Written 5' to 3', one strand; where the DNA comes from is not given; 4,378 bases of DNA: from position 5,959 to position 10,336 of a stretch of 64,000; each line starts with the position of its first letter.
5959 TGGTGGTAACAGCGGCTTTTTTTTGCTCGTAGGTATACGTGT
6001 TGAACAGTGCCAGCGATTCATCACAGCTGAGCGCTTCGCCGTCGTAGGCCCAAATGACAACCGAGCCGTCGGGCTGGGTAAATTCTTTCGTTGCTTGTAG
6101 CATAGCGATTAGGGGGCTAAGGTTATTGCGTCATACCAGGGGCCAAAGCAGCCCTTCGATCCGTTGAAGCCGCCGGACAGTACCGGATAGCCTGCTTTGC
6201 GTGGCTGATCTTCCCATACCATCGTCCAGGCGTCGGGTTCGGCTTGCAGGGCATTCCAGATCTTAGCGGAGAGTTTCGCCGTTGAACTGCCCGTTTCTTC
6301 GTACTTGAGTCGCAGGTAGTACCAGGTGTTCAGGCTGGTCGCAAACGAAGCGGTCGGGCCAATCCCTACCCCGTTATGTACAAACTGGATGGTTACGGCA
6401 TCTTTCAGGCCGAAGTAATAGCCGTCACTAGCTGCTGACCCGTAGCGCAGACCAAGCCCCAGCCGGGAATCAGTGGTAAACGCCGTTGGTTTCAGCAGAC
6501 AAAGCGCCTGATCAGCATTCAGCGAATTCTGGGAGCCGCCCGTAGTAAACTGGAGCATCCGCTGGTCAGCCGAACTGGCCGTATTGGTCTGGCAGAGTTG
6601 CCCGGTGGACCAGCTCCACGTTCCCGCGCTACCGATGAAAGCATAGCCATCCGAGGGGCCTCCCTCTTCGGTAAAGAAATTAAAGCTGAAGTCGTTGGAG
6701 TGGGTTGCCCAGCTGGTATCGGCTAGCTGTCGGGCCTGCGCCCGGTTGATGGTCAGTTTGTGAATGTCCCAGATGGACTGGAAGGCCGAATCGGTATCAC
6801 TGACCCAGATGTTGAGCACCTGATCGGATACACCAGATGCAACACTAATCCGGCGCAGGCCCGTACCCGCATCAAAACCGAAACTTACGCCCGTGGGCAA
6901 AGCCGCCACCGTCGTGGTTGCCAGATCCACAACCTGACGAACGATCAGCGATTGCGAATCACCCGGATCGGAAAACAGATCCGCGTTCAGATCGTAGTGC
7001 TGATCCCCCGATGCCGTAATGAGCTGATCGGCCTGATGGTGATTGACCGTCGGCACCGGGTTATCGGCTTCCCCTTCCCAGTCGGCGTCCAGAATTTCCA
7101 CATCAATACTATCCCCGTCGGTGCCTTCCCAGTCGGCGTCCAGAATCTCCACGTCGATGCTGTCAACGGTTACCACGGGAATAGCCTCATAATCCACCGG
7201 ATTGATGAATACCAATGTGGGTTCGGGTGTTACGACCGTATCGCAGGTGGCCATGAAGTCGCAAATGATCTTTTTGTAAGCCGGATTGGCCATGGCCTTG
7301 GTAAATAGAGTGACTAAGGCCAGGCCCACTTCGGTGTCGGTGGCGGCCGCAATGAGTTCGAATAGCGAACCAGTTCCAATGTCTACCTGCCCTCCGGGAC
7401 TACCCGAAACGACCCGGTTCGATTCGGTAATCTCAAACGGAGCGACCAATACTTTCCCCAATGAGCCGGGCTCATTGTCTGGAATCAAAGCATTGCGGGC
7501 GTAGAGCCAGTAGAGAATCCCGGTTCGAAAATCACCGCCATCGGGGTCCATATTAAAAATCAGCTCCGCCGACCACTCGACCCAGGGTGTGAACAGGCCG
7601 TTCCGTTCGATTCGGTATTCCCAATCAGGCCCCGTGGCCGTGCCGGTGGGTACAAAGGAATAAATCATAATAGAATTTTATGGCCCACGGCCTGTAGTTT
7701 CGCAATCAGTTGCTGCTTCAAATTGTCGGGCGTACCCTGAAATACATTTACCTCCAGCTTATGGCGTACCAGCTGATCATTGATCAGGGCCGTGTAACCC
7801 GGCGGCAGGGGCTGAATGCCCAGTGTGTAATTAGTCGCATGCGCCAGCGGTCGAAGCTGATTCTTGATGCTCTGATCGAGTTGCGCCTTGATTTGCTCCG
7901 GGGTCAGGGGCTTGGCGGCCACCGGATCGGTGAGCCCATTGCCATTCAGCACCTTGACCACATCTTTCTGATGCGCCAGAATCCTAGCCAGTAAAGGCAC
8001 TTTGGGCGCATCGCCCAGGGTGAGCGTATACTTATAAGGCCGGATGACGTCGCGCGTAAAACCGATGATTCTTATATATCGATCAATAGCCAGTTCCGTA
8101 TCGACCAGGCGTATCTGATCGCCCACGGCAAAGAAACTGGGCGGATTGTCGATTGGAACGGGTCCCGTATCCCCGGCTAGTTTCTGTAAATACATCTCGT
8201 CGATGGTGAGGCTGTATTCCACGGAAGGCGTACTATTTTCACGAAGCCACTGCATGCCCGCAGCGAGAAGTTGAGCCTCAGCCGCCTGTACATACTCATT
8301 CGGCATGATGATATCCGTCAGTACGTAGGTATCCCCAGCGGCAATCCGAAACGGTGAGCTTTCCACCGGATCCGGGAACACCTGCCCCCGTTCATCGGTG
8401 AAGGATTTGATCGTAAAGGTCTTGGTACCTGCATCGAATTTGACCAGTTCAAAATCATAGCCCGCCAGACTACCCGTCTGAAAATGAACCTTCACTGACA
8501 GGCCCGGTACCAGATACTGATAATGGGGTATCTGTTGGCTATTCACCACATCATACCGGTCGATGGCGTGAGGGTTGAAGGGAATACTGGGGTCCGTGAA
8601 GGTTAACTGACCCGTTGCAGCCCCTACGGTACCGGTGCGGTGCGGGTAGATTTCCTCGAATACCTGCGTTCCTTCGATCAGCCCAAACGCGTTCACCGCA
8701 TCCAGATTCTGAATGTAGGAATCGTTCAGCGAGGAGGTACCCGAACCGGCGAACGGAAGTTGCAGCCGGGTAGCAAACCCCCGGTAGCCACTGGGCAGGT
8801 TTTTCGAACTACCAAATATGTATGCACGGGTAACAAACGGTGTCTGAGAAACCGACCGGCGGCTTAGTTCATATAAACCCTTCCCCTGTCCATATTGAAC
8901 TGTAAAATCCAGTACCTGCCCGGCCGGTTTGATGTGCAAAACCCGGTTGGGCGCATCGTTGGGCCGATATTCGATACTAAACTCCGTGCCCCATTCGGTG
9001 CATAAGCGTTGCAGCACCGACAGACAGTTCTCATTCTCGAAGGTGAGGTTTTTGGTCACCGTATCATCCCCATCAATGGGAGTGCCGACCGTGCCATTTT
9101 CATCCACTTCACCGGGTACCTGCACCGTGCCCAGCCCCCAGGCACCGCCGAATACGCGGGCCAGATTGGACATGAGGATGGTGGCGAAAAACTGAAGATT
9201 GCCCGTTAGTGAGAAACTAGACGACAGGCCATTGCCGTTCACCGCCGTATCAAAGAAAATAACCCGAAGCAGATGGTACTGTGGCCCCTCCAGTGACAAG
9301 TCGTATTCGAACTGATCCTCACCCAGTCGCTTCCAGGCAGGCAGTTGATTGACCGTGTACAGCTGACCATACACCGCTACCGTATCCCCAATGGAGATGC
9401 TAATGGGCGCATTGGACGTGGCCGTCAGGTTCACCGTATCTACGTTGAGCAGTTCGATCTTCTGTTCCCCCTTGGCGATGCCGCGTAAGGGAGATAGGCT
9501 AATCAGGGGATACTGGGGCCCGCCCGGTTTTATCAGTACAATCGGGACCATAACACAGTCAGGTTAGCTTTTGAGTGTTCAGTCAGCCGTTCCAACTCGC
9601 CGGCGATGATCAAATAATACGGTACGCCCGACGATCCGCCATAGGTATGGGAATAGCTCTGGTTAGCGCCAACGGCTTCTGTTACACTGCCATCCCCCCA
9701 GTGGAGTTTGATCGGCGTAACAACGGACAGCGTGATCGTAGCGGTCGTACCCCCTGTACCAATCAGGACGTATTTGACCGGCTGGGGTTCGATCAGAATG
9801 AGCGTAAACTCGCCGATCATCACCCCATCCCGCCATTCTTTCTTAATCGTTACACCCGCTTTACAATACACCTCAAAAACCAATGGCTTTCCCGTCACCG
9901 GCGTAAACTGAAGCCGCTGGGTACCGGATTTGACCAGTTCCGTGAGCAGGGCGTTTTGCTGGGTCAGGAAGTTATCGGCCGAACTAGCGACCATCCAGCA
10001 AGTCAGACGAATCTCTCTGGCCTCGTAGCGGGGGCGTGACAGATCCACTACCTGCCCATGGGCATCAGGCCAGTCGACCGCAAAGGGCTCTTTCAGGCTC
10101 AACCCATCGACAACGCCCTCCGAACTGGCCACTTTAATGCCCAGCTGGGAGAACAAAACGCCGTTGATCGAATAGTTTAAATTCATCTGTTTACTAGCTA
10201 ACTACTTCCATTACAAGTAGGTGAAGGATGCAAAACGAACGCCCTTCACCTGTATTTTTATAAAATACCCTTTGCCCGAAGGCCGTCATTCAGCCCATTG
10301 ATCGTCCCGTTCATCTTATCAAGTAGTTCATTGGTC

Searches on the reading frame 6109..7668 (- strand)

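Call 3: search_protein_families(library=phrogs, proteins=[window:6109-7668:-])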
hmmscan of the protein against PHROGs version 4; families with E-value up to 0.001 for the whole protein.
window:6109-7668:- (519 aa): 0 families

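Call 4: search_protein_families(library=pfam, proteins=[window:6109-7668:-])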
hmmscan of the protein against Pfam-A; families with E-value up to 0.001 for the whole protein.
window:6109-7668:- (519 aa): 1 family
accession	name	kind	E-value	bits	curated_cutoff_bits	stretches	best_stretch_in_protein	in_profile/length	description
PF22237.3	SO2946-like_C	-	0.00054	20.4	27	0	390-466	39-118/163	SO2946-like, C-terminal domain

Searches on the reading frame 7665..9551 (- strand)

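Call 3: search_protein_families(library=phrogs, proteins=[window:7665-9551:-])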
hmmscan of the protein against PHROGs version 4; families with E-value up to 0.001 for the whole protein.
window:7665-9551:- (628 aa): 9 families
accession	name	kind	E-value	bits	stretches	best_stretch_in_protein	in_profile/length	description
phrog_19846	-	unknown function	6.6e-120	402.7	1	5-542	3-495/1272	-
phrog_31303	-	unknown function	5e-81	273.7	1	3-547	3-511/980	-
phrog_15074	-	unknown function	8.8e-58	196.7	1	29-518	19-506/1773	-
phrog_17422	-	unknown function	6.9e-39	134.4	1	28-531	21-477/961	-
phrog_22546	-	unknown function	4.4e-25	88.5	1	38-524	32-474/1386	-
phrog_26019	-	unknown function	1.5e-12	47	1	149-447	131-420/1347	-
phrog_3558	-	tail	3.4e-07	30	1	426-515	297-375/1047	tail protein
phrog_1067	-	head and packaging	1.3e-05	24.9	0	411-515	250-346/991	minor head protein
phrog_22322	-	tail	0.00015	21.4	1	426-512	264-340/562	tail protein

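Call 4: search_protein_families(library=pfam, proteins=[window:7665-9551:-])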
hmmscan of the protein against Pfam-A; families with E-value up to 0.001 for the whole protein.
window:7665-9551:- (628 aa): 1 family
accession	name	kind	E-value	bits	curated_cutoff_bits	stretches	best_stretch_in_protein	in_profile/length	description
PF06605.17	Prophage_tail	-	3.5e-06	27.3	31.3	0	427-513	163-237/250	Prophage endopeptidase tail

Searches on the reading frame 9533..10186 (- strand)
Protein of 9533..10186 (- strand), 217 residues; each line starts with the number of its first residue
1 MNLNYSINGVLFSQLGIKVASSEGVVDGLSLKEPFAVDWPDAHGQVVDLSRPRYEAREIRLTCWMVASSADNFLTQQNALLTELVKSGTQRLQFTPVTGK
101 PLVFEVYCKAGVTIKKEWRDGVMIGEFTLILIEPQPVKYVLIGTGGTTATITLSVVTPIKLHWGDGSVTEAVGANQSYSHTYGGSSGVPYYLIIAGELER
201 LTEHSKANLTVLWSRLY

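Call 3: search_protein_families(library=phrogs, proteins=[window:9533-10186:-])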
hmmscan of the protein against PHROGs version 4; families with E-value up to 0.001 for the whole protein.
window:9533-10186:- (217 aa): 3 families
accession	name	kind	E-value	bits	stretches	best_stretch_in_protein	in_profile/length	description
phrog_14220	-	unknown function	7.6e-54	184.3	1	2-216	185-401/401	-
phrog_6305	-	tail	5.7e-18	66.2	1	11-140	13-144/314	tail protein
phrog_33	-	tail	7.3e-07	29.6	1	4-148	36-173/651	distal tail protein Dit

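Call 4: search_protein_families(library=pfam, proteins=[window:9533-10186:-])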
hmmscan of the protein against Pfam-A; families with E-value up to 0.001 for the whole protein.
window:9533-10186:- (217 aa): 0 families
